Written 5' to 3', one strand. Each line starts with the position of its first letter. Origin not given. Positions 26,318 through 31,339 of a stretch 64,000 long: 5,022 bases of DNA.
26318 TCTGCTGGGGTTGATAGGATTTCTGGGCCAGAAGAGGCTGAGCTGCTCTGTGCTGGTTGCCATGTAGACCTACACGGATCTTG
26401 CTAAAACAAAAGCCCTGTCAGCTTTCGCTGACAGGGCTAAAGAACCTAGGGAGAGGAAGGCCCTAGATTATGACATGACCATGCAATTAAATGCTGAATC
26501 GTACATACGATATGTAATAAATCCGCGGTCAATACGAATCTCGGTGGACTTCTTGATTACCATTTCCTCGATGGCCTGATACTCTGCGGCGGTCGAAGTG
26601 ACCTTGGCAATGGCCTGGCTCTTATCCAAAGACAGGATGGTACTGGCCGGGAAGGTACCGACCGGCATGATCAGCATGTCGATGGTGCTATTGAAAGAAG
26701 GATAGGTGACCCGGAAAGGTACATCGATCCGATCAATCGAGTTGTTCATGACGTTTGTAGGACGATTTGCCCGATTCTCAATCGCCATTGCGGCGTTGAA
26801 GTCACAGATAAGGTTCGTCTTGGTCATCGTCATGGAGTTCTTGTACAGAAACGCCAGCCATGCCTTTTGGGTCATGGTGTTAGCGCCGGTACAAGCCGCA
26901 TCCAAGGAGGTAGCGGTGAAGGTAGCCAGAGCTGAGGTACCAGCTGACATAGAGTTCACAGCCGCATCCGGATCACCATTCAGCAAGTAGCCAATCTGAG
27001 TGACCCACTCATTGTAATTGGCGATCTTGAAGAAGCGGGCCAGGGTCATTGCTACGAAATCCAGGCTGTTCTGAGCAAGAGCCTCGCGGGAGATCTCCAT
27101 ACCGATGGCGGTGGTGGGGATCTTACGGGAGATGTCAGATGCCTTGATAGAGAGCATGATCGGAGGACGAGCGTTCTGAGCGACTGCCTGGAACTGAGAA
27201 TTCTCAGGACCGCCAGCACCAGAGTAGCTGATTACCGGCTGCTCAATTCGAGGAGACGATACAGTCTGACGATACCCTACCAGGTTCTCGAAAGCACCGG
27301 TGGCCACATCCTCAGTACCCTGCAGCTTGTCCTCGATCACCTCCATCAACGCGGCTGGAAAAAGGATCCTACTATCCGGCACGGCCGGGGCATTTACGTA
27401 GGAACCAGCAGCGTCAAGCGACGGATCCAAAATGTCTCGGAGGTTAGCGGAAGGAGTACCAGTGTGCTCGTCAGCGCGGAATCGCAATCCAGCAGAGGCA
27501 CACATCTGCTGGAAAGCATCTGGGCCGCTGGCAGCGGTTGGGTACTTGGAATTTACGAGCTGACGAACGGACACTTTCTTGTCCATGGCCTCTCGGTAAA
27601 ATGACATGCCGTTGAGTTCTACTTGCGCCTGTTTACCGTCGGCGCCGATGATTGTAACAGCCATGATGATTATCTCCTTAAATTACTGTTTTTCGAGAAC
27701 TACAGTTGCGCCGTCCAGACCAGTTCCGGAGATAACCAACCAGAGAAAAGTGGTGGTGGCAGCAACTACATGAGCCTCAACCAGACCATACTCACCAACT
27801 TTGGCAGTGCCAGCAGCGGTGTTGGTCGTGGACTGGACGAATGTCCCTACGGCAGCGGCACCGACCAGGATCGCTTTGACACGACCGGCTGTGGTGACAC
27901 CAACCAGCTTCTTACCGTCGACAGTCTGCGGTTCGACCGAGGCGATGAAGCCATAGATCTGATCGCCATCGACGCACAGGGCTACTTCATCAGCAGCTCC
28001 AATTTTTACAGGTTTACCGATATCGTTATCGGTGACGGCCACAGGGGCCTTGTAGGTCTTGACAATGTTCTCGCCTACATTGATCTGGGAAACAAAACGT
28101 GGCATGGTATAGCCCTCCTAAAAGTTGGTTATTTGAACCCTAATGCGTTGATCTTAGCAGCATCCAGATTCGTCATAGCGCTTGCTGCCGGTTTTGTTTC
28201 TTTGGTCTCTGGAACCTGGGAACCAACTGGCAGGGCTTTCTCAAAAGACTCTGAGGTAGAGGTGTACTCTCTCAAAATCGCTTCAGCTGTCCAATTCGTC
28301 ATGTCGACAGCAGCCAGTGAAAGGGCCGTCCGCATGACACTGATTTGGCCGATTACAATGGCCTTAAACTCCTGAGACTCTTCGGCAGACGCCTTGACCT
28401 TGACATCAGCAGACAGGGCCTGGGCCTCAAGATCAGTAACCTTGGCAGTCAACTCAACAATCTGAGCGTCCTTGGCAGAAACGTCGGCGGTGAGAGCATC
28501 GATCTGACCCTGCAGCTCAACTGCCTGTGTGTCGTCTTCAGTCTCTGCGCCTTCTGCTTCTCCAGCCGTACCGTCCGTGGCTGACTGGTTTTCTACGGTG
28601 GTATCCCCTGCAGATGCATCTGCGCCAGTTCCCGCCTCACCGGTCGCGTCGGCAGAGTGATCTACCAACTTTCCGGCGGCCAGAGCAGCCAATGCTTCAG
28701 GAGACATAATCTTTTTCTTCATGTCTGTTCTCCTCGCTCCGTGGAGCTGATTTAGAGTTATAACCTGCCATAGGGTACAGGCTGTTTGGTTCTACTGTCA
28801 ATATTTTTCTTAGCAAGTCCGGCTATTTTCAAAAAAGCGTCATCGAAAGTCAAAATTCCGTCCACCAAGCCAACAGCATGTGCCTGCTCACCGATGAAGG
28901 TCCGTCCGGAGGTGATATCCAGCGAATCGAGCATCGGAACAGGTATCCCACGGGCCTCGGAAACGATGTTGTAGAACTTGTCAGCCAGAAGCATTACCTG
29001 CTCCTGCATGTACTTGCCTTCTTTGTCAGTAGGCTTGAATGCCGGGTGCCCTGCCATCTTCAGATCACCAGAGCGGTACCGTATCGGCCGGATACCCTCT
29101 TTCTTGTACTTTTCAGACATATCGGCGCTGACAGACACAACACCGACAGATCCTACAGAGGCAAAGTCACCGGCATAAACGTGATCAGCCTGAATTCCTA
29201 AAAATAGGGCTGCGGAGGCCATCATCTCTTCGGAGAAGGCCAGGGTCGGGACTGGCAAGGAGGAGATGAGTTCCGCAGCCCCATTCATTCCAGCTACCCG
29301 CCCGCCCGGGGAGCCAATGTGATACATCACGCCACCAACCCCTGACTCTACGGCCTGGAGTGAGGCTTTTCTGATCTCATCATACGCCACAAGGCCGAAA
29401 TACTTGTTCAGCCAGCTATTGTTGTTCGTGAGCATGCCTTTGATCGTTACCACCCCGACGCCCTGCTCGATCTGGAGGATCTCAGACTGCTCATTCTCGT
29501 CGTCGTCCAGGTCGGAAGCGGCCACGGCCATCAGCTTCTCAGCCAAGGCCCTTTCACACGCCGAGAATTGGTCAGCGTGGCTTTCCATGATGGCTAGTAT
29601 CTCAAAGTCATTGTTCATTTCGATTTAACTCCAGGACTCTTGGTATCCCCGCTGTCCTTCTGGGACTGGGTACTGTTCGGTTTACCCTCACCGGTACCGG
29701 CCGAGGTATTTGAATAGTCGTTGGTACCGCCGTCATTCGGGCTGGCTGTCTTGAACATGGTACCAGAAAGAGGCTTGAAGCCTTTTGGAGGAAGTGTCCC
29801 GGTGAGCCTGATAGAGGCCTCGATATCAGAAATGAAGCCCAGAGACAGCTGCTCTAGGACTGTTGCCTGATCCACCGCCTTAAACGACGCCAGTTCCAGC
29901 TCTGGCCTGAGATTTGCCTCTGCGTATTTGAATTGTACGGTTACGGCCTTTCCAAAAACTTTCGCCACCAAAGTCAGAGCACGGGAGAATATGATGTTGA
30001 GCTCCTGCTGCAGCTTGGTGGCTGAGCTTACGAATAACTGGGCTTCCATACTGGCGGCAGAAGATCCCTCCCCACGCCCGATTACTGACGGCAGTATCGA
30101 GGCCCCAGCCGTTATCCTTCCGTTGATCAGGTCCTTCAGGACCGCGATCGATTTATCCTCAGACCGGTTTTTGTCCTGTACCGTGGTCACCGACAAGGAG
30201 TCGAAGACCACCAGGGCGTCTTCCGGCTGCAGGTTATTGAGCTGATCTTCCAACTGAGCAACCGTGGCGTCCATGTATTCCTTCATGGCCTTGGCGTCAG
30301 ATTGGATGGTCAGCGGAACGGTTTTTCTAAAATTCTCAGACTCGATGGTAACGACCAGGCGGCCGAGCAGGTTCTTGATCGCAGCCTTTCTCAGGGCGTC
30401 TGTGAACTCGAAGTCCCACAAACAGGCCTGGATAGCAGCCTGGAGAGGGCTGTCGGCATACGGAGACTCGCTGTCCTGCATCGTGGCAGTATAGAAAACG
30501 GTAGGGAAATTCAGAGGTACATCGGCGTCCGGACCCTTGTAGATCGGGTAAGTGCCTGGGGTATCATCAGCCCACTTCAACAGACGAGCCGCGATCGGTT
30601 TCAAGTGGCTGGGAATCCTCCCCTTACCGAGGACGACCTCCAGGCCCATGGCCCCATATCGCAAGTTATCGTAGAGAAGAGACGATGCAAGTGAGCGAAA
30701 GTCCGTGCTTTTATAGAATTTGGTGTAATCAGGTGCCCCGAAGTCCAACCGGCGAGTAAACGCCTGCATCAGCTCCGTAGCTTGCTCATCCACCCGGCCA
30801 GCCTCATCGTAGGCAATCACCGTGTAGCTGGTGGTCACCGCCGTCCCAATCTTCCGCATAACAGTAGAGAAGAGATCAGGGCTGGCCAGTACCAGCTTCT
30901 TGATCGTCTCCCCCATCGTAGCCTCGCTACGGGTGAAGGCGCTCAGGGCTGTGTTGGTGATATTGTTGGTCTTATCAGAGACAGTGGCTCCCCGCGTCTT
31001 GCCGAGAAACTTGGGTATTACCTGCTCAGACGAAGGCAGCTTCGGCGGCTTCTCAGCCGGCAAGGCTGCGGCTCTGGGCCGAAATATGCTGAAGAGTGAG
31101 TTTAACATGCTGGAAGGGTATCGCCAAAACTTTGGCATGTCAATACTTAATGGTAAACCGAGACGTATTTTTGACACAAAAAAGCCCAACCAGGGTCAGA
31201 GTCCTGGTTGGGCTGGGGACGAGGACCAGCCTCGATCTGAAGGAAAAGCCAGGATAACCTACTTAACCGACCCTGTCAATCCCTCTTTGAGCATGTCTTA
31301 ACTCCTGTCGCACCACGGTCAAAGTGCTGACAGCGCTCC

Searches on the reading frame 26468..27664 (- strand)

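Call 26: search_protein_families(library=phrogs, proteins=[window:26468-27664:-], max_evalue=0.00001)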
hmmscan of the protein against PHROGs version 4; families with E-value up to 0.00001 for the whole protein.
window:26468-27664:- (398 aa): 1 family
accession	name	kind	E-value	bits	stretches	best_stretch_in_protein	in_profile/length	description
phrog_3922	-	head and packaging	1.2e-28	101.4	1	21-394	17-356/362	major head protein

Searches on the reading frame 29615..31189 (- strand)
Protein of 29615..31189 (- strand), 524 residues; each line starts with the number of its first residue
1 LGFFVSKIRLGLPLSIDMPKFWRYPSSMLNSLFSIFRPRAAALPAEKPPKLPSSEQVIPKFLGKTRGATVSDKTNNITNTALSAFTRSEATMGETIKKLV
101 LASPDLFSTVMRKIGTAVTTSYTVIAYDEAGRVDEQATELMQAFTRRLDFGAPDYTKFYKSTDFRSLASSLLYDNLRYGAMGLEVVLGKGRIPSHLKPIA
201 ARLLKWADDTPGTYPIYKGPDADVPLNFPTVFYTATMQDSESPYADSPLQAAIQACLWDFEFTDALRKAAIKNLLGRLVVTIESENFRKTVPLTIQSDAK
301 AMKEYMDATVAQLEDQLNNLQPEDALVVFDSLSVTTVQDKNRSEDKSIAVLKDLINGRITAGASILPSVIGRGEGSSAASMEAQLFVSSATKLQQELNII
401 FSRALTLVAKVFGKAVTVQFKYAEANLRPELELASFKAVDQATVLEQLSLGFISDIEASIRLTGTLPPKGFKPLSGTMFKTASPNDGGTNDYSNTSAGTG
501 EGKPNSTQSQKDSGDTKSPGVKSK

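Call 26: search_protein_families(library=phrogs, proteins=[window:29615-31189:-], max_evalue=0.00001)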
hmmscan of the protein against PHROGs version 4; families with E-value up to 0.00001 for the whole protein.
window:29615-31189:- (524 aa): 1 family
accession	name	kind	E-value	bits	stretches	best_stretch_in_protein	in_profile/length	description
phrog_3753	-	head and packaging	2.3e-57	195.9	1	69-508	34-464/503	portal protein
